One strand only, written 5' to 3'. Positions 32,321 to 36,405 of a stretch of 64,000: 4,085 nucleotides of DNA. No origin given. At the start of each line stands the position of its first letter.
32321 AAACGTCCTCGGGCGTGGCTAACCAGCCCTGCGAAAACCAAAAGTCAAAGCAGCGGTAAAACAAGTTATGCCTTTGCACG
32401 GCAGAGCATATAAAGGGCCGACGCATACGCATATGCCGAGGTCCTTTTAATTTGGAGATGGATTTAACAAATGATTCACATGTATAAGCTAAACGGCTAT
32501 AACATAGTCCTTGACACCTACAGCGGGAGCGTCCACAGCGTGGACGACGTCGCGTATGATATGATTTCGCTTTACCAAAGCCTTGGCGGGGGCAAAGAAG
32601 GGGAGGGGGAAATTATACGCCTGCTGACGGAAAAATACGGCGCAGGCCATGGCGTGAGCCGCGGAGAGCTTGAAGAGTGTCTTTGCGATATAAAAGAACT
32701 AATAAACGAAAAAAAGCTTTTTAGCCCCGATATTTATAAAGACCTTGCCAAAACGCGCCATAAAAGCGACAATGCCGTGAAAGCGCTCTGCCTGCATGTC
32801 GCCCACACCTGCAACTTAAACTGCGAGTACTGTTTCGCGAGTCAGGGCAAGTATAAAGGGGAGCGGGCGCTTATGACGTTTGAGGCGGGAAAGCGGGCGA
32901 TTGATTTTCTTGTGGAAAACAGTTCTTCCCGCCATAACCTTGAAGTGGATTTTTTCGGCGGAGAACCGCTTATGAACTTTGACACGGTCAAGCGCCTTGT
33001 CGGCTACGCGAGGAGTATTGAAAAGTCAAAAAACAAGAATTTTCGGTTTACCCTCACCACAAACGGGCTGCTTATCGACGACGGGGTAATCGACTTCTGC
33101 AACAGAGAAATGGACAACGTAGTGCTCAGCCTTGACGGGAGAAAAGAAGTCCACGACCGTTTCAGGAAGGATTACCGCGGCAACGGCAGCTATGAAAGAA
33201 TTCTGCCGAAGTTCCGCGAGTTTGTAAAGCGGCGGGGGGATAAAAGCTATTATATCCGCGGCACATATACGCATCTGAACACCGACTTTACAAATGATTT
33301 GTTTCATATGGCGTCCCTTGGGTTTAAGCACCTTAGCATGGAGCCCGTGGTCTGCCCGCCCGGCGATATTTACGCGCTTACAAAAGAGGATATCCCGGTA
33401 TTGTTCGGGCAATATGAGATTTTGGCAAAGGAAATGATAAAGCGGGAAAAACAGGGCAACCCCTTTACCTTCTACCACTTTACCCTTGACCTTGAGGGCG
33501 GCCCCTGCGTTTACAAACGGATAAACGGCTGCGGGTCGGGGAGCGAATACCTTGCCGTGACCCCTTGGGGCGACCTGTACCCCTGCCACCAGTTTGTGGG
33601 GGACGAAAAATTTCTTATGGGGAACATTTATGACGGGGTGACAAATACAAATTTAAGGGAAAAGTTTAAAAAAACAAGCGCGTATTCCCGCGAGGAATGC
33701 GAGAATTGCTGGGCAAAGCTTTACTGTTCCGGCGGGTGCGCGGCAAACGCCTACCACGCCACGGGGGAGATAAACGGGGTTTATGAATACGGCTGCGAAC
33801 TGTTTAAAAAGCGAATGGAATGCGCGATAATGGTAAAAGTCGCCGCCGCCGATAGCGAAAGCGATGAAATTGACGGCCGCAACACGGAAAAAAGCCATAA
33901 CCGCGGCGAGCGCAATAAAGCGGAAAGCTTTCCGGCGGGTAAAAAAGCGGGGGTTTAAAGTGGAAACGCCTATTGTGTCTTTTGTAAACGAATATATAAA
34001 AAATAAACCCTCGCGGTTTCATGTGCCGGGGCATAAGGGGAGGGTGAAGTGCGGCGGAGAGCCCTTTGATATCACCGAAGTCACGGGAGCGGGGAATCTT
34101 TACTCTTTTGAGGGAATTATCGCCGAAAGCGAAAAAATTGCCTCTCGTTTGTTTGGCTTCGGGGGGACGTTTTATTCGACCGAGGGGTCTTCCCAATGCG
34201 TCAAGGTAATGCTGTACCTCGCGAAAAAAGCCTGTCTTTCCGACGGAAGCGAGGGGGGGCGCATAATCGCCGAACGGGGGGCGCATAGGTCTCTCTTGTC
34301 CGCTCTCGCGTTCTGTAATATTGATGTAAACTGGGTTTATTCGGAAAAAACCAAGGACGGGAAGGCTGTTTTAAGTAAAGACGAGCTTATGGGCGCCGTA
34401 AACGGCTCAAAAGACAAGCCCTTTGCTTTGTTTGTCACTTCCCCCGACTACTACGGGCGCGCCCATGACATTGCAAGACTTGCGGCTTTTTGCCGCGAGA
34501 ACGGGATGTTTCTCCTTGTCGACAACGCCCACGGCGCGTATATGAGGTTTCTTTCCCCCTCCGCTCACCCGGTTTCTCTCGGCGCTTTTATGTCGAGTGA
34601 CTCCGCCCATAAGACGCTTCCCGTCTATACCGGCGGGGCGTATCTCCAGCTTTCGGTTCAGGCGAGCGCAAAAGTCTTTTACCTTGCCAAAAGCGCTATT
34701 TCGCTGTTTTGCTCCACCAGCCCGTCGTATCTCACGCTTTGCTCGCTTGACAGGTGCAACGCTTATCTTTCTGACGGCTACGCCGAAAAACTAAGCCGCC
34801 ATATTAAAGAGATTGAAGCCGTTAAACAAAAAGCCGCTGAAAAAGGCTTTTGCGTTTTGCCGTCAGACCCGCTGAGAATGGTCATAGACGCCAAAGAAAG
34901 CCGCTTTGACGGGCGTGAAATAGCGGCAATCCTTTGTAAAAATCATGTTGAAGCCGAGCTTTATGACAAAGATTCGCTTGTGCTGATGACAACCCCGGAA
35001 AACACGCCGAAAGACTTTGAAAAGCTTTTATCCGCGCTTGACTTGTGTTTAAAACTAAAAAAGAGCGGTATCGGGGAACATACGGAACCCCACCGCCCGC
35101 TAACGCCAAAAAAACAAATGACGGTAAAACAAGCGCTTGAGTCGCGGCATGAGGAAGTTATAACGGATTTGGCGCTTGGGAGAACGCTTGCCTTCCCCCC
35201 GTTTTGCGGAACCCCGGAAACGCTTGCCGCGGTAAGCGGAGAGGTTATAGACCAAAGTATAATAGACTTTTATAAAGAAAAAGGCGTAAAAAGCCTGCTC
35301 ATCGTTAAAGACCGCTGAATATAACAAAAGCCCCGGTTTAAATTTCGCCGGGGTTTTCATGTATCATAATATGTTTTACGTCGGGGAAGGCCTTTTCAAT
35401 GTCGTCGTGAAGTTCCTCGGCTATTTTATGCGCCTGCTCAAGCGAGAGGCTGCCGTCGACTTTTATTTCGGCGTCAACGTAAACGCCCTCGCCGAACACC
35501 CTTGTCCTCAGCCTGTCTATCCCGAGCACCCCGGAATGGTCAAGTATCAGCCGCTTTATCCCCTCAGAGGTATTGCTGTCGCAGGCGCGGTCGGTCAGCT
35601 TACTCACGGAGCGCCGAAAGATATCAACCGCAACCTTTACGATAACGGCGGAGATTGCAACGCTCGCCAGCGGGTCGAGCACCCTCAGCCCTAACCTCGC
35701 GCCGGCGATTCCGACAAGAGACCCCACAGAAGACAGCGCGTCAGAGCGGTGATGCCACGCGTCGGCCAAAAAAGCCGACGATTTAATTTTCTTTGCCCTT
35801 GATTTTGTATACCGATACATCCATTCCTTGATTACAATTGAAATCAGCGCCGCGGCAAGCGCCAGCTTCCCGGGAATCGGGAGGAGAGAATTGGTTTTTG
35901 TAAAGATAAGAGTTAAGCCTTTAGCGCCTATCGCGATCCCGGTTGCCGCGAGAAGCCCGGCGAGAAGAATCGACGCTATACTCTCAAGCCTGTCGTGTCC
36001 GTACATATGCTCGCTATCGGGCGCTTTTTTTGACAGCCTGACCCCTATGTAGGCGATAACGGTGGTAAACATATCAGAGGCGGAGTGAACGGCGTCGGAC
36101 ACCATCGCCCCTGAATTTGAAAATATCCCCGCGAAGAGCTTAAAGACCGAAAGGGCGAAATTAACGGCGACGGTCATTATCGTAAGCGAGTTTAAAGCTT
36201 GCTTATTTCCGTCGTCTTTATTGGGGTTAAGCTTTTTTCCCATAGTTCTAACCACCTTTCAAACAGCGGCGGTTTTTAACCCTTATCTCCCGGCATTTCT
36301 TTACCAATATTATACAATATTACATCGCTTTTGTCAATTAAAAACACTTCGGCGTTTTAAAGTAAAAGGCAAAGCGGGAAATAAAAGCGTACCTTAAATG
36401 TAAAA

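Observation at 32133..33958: Unlisted 53-codon SCIFF ranthipeptide precursor gene upstream of its radical SAM maturase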

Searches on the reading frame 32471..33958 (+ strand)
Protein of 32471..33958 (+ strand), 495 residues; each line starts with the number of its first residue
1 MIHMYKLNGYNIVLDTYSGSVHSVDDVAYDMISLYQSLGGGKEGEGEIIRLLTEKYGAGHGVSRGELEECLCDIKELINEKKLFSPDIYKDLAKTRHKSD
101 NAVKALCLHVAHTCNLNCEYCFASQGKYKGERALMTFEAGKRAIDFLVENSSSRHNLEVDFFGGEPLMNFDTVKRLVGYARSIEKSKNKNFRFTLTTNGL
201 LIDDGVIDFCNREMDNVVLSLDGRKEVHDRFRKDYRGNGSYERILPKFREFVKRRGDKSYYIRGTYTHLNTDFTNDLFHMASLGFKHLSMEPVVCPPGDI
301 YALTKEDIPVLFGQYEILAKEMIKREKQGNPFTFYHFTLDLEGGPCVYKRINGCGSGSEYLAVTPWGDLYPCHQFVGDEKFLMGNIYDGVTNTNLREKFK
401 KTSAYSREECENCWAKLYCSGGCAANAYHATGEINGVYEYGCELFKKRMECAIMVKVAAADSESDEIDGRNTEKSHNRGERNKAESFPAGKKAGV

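Call 3: search_protein_families(library=ncbifam, proteins=[window:32471-33958:+], max_evalue=0.01)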
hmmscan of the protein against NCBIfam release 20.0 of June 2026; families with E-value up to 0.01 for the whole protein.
window:32471-33958:+ (495 aa): 78 families (the best 25 are shown)
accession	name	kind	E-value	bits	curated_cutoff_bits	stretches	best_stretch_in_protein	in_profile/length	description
TIGR03974.1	rSAM_six_Cys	equivalog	2.2e-220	732.2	425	1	2-458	1-451/451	thioether cross-link-forming SCIFF peptide maturase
NF040492.1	not_ScfB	exception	8e-166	552.4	855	1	2-456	4-448/450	ScfB-related radical SAM/SPASM orphan maturase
NF047865.1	rSAM_PapB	equivalog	8.3e-79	265.2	340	1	103-435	2-328/330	PapB family radical SAM/SPASM ranthipeptide maturase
TIGR04064.1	rSAM_nif11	equivalog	2.1e-72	244.3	518.7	2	92-292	66-262/459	nif11-like peptide radical SAM maturase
TIGR03906.1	quino_hemo_SAM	equivalog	2.3e-72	244.1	453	1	2-461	3-452/467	quinohemoprotein amine dehydrogenase maturation protein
TIGR04068.1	rSAM_ocin_clost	equivalog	3.6e-47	161.3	500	2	97-251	77-232/462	Cys-rich peptide radical SAM maturase CcpM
TIGR03978.1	rSAM_paired_1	equivalog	5.1e-36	124.4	370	1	87-443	65-438/466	His-Xaa-Ser system radical SAM maturase HxsB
TIGR04115.1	rSAM_Cxxx_rpt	equivalog_domain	1.7e-34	119.9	350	1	104-450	2-354/359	radical SAM peptide maturase, CXXX-repeat target family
TIGR04280.1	geopep_mat_rSAM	hypoth_equivalog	5e-34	118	400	2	104-251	84-230/428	geopeptide radical SAM maturase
NF035951.1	rSAM_RumMC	equivalog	1.7e-33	116.1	720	2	60-259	63-267/510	RumMC family radical SAM sactipeptide maturase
TIGR03942.1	sulfatase_rSAM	equivalog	3.4e-31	108.6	349.45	1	110-446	7-347/363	anaerobic sulfatase maturase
TIGR04163.1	rSAM_cobopep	equivalog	4.2e-31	108.2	375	2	64-272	27-226/428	peptide-modifying radical SAM enzyme CbpB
NF038107.1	rSAM_NF038107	equivalog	1.6e-29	103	600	2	77-271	64-253/444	Cys-every-fifth radical SAM/SPASM peptide maturase CefB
NF041298.1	rSAM_mat_DynA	equivalog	2e-29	102.7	450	2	111-248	8-143/356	dynobactin maturation radical SAM/SPASM protein DynA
TIGR04463.1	rSAM_vs_C_rich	equivalog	6.6e-28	97.6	525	1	98-432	74-403/438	TIGR04463 family radical SAM/SPASM RiPP maturase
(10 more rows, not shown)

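Call 4: search_protein_families(library=pfam, proteins=[window:32471-33958:+], max_evalue=0.01)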
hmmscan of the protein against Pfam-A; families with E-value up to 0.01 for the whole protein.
window:32471-33958:+ (495 aa): 3 families
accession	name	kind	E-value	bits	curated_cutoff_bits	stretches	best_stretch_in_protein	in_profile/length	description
PF04055.27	Radical_SAM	-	1.4e-14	55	29.5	1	111-256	4-141/166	Radical SAM superfamily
PF13353.11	Fer4_12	-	1.3e-11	45.4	22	1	107-242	8-133/137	4Fe-4S single cluster domain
PF13186.11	SPASM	-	1.7e-05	25.4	21.5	1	354-414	1-67/67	Iron-sulfur cluster-binding domain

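Call 9: search_solved_structures(query=window:32471-33955:+, max_evalue=1e-10, show_alignments=1)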
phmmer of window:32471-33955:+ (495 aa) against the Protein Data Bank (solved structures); distinct sequences matched with E-value up to 1e-10: 5.
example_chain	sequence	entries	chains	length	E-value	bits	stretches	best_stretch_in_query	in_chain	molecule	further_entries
5wgg_A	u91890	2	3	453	1e-162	545.4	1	1-457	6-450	Radical SAM domain protein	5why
4k36_A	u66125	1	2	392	1.9e-14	56.3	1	110-461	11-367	Anaerobic sulfatase-maturating enzyme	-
4k37_A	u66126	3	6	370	6.4e-14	54.6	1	110-453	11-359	Anaerobic sulfatase-maturating enzyme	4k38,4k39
8vpo_A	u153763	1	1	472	2.4e-13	52.7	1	95-448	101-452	Radical SAM core domain-containing protein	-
9gm3_A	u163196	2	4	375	2.1e-11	46.3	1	105-244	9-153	ChlB radical SAM domain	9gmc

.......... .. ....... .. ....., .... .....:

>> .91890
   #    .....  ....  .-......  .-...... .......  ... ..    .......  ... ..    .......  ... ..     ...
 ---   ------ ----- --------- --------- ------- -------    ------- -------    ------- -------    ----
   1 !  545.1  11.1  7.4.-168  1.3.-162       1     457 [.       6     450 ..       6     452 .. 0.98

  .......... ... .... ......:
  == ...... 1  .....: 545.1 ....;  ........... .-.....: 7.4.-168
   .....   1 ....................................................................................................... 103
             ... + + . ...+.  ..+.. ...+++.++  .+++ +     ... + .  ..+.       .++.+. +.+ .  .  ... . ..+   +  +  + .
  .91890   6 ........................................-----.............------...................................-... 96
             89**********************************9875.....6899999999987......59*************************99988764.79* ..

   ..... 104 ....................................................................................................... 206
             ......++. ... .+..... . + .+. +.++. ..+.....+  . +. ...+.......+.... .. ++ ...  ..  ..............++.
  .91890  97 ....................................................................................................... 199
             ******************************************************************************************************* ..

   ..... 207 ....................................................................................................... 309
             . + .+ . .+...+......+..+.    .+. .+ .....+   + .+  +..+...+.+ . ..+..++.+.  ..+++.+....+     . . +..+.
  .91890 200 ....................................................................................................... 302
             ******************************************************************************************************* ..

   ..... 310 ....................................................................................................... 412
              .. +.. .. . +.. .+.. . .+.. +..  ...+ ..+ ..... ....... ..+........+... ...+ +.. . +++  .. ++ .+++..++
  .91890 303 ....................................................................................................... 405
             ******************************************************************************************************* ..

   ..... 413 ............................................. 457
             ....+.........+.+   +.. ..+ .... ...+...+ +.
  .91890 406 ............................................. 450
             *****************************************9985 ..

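Call 13: find_related_loci(query=window:32471-33955:+, collection=genome_contigs, flank=6000)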
Query window:32471-33955:+ (495 aa) in genome_contigs; peptide patterns used: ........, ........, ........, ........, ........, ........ (x = any residue, [..] = any of these).
600 stretches matched a pattern (row limit reached: there are more); 546 encode a relative of the query (tblastn E <= 1e-3); the best 80 are kept; 80 distinct loci.
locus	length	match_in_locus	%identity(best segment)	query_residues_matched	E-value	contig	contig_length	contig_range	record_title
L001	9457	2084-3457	70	1-463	0e+0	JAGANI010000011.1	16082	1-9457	MAG: Clostridia bacterium isolate RGIG8599 Water_deer_Cecum.Co__c164873, whole genome shotgun sequence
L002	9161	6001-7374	70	1-463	0e+0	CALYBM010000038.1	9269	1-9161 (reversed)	MAG: uncultured Ruminococcus sp. isolate E07__bin181 genome assembly, contig: E07__k127_4917348, whole genome shotgun se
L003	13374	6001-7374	70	1-463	0e+0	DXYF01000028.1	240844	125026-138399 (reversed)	MAG TPA_asm: Clostridiales bacterium isolate HRGM_Genome_3866 HRGM_Genome_3866_28, whole genome shotgun sequence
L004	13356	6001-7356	70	1-458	0e+0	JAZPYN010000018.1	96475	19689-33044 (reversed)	MAG: Acutalibacteraceae bacterium isolate T1900044647_TS20190113.MAGScoT_cleanbin_000010 SGB_1385_k141_2437334, whole ge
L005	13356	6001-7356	70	1-458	0e+0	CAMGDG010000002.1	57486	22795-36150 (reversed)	MAG: uncultured Clostridia bacterium isolate SRR15725433_bin.13_metaWRAP_v1.3_MAG genome assembly, contig: ERZ10622436.4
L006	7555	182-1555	69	1-463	0e+0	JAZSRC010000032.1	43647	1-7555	MAG: Clostridia bacterium isolate T1900044540_TS20190006.MAGScoT_cleanbin_000008 SGB_56_k141_680101, whole genome shotgu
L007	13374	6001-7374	68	1-463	0e+0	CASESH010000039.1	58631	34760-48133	uncultured Christensenella sp. isolate CO.B22.metabat-bins.104 genome assembly, contig: CO.B22.metabat-bins.104.fa_k141_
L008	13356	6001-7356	69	1-458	0e+0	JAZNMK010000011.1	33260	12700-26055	MAG: Acutalibacteraceae bacterium isolate T1900044663_TS20190129.MAGScoT_cleanbin_000009 SGB_1534_k141_2766519, whole ge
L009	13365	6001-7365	69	1-461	0e+0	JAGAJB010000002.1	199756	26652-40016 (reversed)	MAG: Clostridia bacterium isolate RGIG8488 Water_deer_Cecum-1__c46, whole genome shotgun sequence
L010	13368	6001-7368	69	1-461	0e+0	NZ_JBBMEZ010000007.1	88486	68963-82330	Ruminococcoides intestinale strain CLA-JM-H38 CLAJMH38_contig_7_length_88486, whole genome shotgun sequence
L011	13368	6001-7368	70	1-461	0e+0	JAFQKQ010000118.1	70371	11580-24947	MAG: Clostridia bacterium isolate RGIG1906 Goat_Cecum.Co__c3142460, whole genome shotgun sequence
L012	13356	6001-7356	69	1-460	0e+0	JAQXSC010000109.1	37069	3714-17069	MAG: Oscillospiraceae bacterium isolate SUG1473 k141_431341, whole genome shotgun sequence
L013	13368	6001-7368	69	1-461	0e+0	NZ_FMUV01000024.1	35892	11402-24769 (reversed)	Ruminococcus sp. YE282, whole genome shotgun sequence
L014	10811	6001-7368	69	1-461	0e+0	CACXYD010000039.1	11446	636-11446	MAG: uncultured Ruminococcus sp. isolate RUG11705 genome assembly, contig: RUG11705_asm_39, whole genome shotgun sequenc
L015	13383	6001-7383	69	1-466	0e+0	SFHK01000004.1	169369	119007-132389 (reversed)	MAG: Clostridiales bacterium isolate W1P1.020 Contig63, whole genome shotgun sequence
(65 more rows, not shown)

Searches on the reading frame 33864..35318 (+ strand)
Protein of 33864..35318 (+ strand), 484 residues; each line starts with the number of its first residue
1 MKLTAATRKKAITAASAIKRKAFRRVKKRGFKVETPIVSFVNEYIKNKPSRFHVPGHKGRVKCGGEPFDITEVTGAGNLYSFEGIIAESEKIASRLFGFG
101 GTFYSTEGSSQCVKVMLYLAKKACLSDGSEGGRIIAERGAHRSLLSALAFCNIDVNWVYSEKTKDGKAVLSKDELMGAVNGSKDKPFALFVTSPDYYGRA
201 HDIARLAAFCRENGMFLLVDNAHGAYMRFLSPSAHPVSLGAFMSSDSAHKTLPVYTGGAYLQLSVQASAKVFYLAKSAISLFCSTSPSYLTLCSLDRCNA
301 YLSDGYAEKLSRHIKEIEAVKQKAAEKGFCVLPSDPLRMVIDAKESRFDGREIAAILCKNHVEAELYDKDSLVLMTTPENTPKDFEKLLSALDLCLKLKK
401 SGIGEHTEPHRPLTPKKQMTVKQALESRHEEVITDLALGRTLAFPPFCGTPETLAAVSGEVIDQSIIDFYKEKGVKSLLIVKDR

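Call 3: search_protein_families(library=ncbifam, proteins=[window:33864-35318:+], max_evalue=0.01)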
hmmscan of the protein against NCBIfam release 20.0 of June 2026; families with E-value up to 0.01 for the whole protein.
window:33864-35318:+ (484 aa): 1 family
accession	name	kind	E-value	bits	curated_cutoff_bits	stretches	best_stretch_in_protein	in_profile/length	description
NF000586.1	PRK00011.1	subfamily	1.1e-05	24.4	335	1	139-362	113-330/404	serine hydroxymethyltransferase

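Call 4: search_protein_families(library=pfam, proteins=[window:33864-35318:+], max_evalue=0.01)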
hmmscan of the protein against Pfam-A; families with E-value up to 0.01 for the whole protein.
window:33864-35318:+ (484 aa): 1 family
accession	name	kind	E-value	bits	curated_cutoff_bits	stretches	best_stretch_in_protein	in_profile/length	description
PF01276.26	OKR_DC_1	-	5.6e-24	85.1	27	1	35-324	1-314/417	Orn/Lys/Arg decarboxylase, major domain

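Call 28: search_solved_structures(query=window:33960-35315:+, max_evalue=0.001, show_alignments=1)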
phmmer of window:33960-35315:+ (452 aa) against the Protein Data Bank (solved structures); distinct sequences matched with E-value up to 0.001: 1.
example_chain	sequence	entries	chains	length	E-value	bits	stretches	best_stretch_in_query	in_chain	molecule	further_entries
2x3l_A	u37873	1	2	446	1.5e-17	66.8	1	2-362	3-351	ORN/LYS/ARG DECARBOXYLASE FAMILY PROTEIN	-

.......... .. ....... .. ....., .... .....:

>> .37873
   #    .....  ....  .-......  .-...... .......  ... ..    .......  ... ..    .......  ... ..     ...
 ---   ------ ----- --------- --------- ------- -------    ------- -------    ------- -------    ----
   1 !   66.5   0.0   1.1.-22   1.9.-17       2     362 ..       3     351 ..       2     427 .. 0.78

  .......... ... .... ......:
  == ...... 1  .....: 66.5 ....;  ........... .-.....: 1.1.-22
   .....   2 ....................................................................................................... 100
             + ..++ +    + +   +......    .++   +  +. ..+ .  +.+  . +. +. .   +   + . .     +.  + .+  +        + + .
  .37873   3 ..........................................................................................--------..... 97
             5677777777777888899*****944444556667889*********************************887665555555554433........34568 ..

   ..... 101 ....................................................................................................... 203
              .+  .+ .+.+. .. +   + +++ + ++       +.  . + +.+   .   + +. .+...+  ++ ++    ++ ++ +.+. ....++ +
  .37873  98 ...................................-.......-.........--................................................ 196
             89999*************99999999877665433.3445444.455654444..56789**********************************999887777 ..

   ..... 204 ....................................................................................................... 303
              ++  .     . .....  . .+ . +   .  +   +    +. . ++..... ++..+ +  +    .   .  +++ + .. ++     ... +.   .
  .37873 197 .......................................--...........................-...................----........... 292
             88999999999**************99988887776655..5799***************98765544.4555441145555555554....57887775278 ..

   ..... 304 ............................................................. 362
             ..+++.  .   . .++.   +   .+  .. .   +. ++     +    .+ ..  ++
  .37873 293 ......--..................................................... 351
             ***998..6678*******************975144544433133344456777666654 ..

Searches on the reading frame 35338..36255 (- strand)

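Call 52: search_protein_families(library=pfam, proteins=[window:35338-36255:-], max_evalue=0.001)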
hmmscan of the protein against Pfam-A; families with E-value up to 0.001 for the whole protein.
window:35338-36255:- (305 aa): 2 families
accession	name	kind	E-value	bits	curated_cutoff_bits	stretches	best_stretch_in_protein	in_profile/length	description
PF01545.26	Cation_efflux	-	1.7e-44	152.4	26.6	1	27-220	3-197/198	Cation efflux family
PF16916.11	ZT_dimer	-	3.2e-21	75.5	26.7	1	227-302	3-77/78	Dimerisation domain of Zinc Transporter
